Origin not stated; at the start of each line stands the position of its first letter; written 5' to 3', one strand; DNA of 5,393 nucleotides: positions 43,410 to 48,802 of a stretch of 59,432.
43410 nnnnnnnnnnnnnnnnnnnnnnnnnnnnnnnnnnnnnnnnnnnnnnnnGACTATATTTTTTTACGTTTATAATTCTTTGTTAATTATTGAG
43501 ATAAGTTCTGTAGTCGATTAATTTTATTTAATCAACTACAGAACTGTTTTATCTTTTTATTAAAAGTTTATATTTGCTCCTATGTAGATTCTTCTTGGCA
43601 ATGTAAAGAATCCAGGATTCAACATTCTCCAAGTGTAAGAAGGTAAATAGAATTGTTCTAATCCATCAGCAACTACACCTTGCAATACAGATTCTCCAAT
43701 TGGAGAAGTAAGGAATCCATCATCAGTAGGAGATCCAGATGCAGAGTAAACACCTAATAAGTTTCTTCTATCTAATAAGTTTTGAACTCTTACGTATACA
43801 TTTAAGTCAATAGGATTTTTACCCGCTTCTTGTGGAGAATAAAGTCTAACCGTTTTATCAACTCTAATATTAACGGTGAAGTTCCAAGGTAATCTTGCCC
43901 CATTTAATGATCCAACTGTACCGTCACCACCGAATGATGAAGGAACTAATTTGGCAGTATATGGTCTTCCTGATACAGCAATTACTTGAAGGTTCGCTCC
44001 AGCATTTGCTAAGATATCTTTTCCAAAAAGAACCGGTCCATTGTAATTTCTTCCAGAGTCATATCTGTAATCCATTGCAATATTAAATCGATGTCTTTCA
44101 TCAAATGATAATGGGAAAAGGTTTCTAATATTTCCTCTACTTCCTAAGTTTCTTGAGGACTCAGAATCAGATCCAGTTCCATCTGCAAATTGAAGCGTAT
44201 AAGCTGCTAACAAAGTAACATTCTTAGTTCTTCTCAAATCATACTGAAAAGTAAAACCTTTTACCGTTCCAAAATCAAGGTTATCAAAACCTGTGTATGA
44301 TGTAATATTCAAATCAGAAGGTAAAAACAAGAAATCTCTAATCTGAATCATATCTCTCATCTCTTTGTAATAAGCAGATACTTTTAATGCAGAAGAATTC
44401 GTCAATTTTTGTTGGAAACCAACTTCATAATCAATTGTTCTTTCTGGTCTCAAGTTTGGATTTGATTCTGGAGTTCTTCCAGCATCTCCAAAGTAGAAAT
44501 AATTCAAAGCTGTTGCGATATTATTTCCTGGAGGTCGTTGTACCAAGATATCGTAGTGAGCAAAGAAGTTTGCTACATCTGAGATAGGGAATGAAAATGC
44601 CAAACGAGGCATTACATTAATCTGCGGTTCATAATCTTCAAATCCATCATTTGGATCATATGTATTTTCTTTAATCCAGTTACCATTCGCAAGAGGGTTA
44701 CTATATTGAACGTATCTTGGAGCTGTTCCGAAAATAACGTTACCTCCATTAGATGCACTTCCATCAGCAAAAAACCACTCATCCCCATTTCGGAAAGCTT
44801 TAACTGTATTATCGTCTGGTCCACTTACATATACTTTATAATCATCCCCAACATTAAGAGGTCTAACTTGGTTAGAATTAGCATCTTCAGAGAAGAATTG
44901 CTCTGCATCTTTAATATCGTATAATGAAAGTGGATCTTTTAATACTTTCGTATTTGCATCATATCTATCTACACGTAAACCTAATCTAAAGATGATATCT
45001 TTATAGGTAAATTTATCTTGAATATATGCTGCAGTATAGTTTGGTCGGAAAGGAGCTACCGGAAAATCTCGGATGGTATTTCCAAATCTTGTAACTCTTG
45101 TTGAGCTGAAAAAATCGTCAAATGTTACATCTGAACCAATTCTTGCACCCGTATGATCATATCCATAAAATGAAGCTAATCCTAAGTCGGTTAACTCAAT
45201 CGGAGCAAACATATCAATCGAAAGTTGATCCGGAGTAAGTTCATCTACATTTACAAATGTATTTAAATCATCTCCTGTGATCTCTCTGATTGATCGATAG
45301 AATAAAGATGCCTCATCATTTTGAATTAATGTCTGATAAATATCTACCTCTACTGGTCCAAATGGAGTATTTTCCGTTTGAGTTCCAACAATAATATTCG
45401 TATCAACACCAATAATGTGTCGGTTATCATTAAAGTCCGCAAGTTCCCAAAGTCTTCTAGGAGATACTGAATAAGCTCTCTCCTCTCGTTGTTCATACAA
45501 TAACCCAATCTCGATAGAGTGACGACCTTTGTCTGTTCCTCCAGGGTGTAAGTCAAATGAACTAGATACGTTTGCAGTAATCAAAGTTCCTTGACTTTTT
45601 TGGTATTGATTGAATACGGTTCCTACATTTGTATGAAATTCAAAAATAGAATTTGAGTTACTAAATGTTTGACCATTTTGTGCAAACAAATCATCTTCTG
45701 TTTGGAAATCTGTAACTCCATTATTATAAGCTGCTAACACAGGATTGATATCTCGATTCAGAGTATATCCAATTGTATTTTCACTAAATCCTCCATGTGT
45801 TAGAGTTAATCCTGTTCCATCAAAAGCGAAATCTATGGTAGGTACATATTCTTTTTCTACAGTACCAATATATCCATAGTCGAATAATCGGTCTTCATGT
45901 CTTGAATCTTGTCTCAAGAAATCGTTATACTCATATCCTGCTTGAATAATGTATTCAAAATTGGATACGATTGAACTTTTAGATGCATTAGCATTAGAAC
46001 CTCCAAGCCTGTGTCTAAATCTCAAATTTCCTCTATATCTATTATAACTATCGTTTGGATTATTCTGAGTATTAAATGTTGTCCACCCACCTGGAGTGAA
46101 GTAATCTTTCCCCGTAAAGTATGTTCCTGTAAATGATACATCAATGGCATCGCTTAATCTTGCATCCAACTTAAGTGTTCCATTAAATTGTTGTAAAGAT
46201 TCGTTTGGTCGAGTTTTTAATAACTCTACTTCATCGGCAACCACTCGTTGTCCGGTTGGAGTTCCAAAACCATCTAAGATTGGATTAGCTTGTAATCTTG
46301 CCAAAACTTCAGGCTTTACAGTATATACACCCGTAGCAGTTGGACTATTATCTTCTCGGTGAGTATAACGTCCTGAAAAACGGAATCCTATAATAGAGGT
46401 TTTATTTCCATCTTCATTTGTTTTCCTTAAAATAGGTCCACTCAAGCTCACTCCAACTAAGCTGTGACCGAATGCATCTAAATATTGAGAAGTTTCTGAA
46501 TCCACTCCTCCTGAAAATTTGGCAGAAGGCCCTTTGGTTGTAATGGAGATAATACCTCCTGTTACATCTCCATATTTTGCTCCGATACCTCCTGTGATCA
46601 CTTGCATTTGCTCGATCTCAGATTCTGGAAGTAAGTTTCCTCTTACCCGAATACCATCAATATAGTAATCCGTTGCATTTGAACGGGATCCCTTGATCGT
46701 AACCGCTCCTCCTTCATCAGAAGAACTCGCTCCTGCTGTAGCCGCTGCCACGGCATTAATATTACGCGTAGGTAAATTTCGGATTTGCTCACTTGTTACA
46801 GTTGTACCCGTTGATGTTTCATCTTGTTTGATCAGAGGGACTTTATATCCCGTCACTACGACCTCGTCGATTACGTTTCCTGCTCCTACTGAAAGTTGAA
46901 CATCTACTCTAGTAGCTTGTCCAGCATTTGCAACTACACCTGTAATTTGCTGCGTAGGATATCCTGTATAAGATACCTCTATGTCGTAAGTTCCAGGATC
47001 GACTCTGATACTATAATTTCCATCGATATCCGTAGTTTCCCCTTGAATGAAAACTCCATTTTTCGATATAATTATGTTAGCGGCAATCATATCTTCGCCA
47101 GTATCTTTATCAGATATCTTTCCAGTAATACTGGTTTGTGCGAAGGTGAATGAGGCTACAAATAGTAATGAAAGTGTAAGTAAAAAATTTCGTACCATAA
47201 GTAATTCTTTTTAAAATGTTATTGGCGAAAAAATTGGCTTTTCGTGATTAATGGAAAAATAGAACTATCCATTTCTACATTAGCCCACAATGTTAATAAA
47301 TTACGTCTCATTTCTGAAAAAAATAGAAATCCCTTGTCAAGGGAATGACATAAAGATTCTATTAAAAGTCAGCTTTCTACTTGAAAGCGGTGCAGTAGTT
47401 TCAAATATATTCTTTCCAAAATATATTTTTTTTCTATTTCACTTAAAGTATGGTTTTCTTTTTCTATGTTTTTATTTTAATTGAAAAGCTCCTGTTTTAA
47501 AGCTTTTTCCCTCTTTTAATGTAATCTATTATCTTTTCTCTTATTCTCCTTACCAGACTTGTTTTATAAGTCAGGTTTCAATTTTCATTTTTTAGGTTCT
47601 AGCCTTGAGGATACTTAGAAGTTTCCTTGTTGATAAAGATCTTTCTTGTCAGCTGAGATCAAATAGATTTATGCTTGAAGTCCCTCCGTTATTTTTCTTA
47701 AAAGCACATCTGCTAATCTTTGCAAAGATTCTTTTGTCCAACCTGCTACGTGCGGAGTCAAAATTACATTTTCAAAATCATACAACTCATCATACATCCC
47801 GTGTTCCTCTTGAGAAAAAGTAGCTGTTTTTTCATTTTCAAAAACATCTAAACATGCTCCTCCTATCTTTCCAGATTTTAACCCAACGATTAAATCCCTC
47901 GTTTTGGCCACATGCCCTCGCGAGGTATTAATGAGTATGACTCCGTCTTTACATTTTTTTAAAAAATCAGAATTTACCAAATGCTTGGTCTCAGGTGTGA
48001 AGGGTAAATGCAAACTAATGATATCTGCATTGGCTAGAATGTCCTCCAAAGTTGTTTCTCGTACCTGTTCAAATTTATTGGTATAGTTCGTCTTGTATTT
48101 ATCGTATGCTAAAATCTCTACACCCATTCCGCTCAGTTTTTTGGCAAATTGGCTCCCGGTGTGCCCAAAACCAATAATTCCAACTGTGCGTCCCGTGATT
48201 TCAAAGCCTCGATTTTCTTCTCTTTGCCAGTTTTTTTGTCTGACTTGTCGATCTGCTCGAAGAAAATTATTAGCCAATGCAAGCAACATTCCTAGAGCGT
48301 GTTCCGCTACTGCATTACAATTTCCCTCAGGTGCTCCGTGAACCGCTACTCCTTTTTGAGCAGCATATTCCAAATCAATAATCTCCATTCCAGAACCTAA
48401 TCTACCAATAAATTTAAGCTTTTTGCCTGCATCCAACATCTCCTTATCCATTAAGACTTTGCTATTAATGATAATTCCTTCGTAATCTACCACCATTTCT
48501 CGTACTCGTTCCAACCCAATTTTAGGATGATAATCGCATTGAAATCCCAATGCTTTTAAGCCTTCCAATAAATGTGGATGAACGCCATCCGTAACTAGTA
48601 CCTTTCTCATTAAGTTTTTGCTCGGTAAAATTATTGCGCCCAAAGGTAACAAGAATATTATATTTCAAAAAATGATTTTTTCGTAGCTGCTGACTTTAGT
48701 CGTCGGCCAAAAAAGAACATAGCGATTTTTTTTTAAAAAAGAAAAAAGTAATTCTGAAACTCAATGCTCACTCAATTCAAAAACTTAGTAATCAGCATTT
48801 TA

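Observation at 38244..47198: Three-gene outer-membrane module: SusD-less giant plug/barrel protein, 1360-aa orphan CTD protein and a PorV/FadL-like barrel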

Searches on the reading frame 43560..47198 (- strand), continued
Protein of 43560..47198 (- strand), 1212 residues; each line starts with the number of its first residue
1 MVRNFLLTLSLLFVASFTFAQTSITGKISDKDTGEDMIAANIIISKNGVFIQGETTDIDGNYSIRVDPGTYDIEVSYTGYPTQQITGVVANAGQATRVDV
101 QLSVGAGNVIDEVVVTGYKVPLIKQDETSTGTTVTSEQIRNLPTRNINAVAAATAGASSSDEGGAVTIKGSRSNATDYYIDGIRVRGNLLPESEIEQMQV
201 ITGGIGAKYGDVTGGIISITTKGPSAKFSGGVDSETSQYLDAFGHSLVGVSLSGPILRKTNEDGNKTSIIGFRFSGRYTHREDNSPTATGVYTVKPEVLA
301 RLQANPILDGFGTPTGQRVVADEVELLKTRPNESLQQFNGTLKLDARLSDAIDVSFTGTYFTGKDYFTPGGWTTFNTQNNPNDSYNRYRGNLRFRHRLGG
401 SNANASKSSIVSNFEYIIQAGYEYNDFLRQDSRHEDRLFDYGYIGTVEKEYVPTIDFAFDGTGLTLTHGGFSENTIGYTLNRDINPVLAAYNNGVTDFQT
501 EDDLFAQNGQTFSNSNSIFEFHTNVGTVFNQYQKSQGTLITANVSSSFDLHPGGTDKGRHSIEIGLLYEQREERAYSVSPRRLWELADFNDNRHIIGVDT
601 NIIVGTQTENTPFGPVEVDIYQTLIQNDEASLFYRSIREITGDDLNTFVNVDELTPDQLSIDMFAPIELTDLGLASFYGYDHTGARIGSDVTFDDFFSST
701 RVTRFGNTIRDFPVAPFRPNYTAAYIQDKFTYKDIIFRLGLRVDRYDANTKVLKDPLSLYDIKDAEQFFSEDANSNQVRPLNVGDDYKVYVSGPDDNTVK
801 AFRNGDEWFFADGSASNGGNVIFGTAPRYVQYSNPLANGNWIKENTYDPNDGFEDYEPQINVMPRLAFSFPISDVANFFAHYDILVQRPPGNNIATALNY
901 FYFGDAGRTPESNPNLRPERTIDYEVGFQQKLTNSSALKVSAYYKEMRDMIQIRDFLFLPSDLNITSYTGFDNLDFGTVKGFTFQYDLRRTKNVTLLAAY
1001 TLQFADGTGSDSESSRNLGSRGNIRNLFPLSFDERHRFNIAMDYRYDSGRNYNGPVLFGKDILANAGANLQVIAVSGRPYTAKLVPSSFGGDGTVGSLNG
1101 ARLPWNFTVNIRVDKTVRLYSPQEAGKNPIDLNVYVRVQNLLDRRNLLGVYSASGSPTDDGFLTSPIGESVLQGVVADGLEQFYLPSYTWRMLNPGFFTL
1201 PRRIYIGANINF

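Call 48: predict_structure(alignment_id=A2)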
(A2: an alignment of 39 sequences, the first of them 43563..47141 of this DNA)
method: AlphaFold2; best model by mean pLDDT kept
length: 1193 residues; sequences in the alignment: 39
mean_pLDDT: 75.4   pTM: 0.72
mean pLDDT of the five models: 75.4, 73.1, 71.6, 71.2, 68.5
residues with pLDDT >= 90: 272; 70-90: 602; 50-70: 145; < 50: 174
segments of 3 or more residues with pLDDT < 50: 87-116, 128-130, 132-203, 382-388, 988-1012, 1061-1065, 1072-1083, 1104-1106, 1125-1136, 1177-1180
pLDDT, mean of each block of 10 residues (from residue 1): 75 68 74 73 80 73 73 79 52 25 25 46 56 45 33 36 33 42 24 25 61 84 82 83 70 86 74 89 89 85 87 89 84 84 93 87 93 81 45 80 93 94 92 87 80 89 91 81 86 85 90 94 85 70 86 93 93 91 89 87 89 92 91 93 93 89 91 92 89 92 87 80 87 90 92 85 90 88 90 86 84 84 87 91 82 77 74 81 84 85 80 71 79 79 84 74 77 69 63 29 32 65 75 62 74 69 52 39 58 81 57 83 52 47 74 86 87 61 75 81
secondary structure, 60 per line:
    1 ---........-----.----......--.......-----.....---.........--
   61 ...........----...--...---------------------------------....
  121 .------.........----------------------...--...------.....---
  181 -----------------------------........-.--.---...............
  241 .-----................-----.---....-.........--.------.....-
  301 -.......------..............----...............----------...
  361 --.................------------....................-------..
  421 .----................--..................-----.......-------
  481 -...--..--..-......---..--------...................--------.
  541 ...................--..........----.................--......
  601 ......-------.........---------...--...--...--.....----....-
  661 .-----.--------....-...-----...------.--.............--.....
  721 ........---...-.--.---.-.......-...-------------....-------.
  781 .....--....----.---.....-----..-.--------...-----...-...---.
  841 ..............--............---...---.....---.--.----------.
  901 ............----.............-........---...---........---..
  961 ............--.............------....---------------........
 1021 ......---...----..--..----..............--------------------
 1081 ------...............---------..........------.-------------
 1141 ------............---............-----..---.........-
elements in order (helices of 4 or more, strands of 3 or more residues): E4-11 E22-27 E30-36 E42-46 E50-58 E61-71 E76-78 E81-83 H117-121 H128-136 E159-161 E164-166 H173-177 E210-217 E226-241 E247-262 E272-275 H277-285 H296-299 E305-308 E315-328 E333-347 E363-379 E392-411 E426-441 E444-461 H467-473 H494-497 E513-531 E540-559 H562-571 E576-592 E595-606 H614-622 H647-651 E656-659 H676-679 E681-683 E689-691 E701-713 E716-728 E732-734 H746-751 E769-772 E780-785 E788-791 H800-804 E834-836 E840-854 E857-868 H878-882 E900-912 E917-929 E931-938 E948-955 E959-972 E975-987 H994-997 E1013-1026 E1047-1060 E1087-1101 E1111-1120 H1147-1158 H1162-1173 E1184-1192

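Call 50: fold_search(model_id=the predicted structure, library=pdb)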
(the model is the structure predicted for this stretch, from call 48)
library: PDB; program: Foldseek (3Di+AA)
matches with E <= 10: 787; with E <= 0.001: 196
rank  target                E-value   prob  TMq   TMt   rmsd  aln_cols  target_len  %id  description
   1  6i97_B                4.7e-19  1.00  0.37  0.55  14.8      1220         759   11  Structure of the ferrioxamine B transporter FoxA from Pseudomonas aeruginosa in complex with ferrioxamine B and a C-te (released 2019-08-28)
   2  6i96                  5.2e-19  1.00  0.32  0.54  13.6      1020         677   11  Structure of the ferrioxamine B transporter FoxA from Pseudomonas aeruginosa in complex with ferrioxamine B (released 2019-08-28)
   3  1xkw                  7.4e-19  1.00  0.33  0.57  12.7      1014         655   10  Pyochelin outer membrane receptor FptA from Pseudomonas aeruginosa (released 2005-10-04)
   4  8the_A                2.8e-18  1.00  0.36  0.57  10.6      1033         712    9  Cryo-EM structure of Pseudomonas aeruginosa TonB-dependent transporter PhuR in complex with synthetic antibody and hem (released 2024-01-31)
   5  6r1f                  9.4e-18  1.00  0.39  0.62  11.1      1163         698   10  Crystal structure of the ferric enterobactin receptor mutant R480A from Pseudomonas aeruginosa (PfeA) in complex with en (released 2019-04-10)
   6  5out                  1.1e-17  1.00  0.38  0.60  12.0      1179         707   10  CRYSTAL STRUCTURE OF THE FERRIC ENTEROBACTIN RECEPTOR (PFEA) MUTANT (G324V) FROM PSEUDOMONAS AERUGINOSA (released 2018-09-05)
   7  6i97_A                1.2e-17  1.00  0.35  0.52  14.7      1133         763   11  Structure of the ferrioxamine B transporter FoxA from Pseudomonas aeruginosa in complex with ferrioxamine B and a C-te (released 2019-08-28)
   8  5m9b                  1.2e-17  1.00  0.39  0.62  10.9      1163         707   10  Crystal structure of the ferric enterobactin receptor (PfeA) from Pseudomonas aeruginosa (released 2018-02-21)
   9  6i2j                  1.3e-17  1.00  0.33  0.54  11.0      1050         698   10  Crystal structure of the ferric enterobactin receptor mutant (Q482A) from Pseudomonas aeruginosa (PfeA) in complex with  (released 2019-01-16)
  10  5mzs                  1.4e-17  1.00  0.38  0.61  11.4      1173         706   10  Crystal structure of the ferric enterobactin receptor (PfeA) mutant (R480A_Q482A) from Pseudomonas aeruginosa (released 2018-02-14)
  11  1by5_A                1.5e-17  1.00  0.38  0.61  12.8      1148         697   10  FHUA FROM E. COLI, WITH ITS LIGAND FERRICHROME (released 1999-01-13)
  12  5nc4                  1.8e-17  1.00  0.38  0.60  11.8      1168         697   11  Crystal structure of the ferric enterobactin receptor (PfeA) in complex with protochelin from Pseudomonas aeruginosa (released 2018-03-21)
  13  6e4v                  2.9e-17  1.00  0.37  0.63  13.3      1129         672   10  The Crystal Structure of FhuE from E. coli in complex with its substrate Coprogen (released 2019-04-10)
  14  3qlb_A                3.2e-17  1.00  0.34  0.57  13.8      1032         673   10  Enantiopyochelin outer membrane TonB-dependent transporter from Pseudomonas fluorescens bound to the ferri-enantiopyoc (released 2011-12-07)
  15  5nc3                  3.4e-17  1.00  0.33  0.53  10.9      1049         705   10  Crystal structure of the ferric enterobactin receptor (PfeA) from Pseudomonas aeruginosa in complex with the tris-catech (released 2018-03-21)
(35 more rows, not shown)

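Call 87: search_solved_structures(query=A2, max_evalue=0.001)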
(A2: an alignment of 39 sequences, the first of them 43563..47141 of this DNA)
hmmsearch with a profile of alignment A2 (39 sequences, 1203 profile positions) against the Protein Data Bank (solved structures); distinct sequences matched with E-value up to 0.001: 6.
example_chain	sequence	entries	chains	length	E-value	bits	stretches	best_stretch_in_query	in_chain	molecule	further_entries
2hdf_A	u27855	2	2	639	1.5e-12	49.4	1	112-284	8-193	Colicin I receptor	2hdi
9nn6_A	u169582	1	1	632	2.3e-12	48.7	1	114-284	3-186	Colicin I receptor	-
6ytc_A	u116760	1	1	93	4.7e-08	34.5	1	25-118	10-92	TonB-dependent receptor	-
9hfj_A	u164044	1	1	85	4.7e-07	31.2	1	20-87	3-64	SusC homolog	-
5fp2_A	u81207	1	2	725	0.00013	23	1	133-257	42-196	FERRIC ENTEROBACTIN RECEPTOR PIRA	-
5aq0_A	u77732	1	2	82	0.00018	22.6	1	24-104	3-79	CARBOXYPEPTIDASE D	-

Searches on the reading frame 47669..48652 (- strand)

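Call 3: search_protein_families(library=pfam, proteins=[window:47669-48652:-], max_evalue=0.01)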
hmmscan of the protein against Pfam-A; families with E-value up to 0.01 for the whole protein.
window:47669-48652:- (327 aa): 6 families
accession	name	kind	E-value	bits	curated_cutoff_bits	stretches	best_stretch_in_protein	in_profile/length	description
PF02826.25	2-Hacid_dh_C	-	1.3e-56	191.2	25.1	1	120-303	1-178/178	D-isomer specific 2-hydroxyacid dehydrogenase, NAD binding domain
PF00389.36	2-Hacid_dh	-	4.4e-21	75.4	24.6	1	18-326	1-125/134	D-isomer specific 2-hydroxyacid dehydrogenase, catalytic domain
PF03446.21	NAD_binding_2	-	1.6e-08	35.2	21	1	156-259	1-108/161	NAD binding domain of 6-phosphogluconate dehydrogenase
PF07991.19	KARI_N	-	7e-05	22.9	20.6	1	152-240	2-91/165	Acetohydroxy acid isomeroreductase, NADPH-binding domain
PF03807.23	F420_oxidored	-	0.0032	18.4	21.6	1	156-220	1-71/94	NADP oxidoreductase coenzyme F420-dependent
PF00670.27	AdoHcyase_NAD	-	0.0041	17.7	27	1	152-250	21-114/162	S-adenosyl-L-homocysteine hydrolase, NAD binding domain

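Call 4: search_protein_families(library=ncbifam, proteins=[window:47669-48652:-], max_evalue=0.01)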
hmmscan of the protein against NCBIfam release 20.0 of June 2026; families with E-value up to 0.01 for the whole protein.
window:47669-48652:- (327 aa): 29 families (the best 25 are shown)
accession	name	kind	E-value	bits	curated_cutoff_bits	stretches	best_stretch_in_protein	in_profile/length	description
TIGR01327.1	PGDH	equivalog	5e-77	259.9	454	1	17-324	1-300/525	phosphoglycerate dehydrogenase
NF008759.0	PRK11790.1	equivalog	4.7e-61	206.7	404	1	15-322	11-314/410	phosphoglycerate dehydrogenase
NF009714.1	PRK13243.1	equivalog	2.5e-55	188.1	455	1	47-319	40-307/332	glyoxylate reductase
NF006263.0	PRK08410.1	equivalog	2.5e-48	165.1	389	1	44-323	30-305/311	D-2-hydroxyacid dehydrogenase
NF005069.0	PRK06487.1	equivalog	1.6e-43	149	448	1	41-319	33-305/320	2-hydroxyacid dehydrogenase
NF000492.1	vanH_gen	exception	2.6e-42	145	540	1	59-312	45-298/312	D-lactate dehydrogenase VanH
NF006374.0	PRK08605.1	subfamily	2.6e-41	141.8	356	1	53-314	42-311/332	D-lactate dehydrogenase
NF005387.0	PRK06932.1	equivalog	6.2e-40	137.1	492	1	58-321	45-306/314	2-hydroxyacid dehydrogenase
NF001309.0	PRK00257.1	equivalog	1.5e-39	136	434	1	50-323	31-276/379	4-phosphoerythronate dehydrogenase PdxB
NF005750.0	PRK07574.1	equivalog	1.5e-37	129.6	329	1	67-315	103-347/386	NAD-dependent formate dehydrogenase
NF009127.0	PRK12480.1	equivalog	1.9e-37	129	579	1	79-315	70-310/330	D-lactate dehydrogenase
NF041369.1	Dhydh_Halo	equivalog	5e-37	127.8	400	1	79-321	56-291/305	D-2-hydroxyacid dehydrogenase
NF000371.1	vanH_Agroup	exception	6.5e-34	117.6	700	1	79-311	72-302/322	VanH-A/VanH-Pt family D-lactate dehydrogenase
NF000128.1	vanH-Sc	exception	3e-33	115.3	650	1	52-310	58-316/337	D-lactate dehydrogenase VanH-Sc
NF011938.0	PRK15409.1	equivalog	5.1e-33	114.5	492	1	48-320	37-304/324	glyoxylate/hydroxypyruvate reductase GhrB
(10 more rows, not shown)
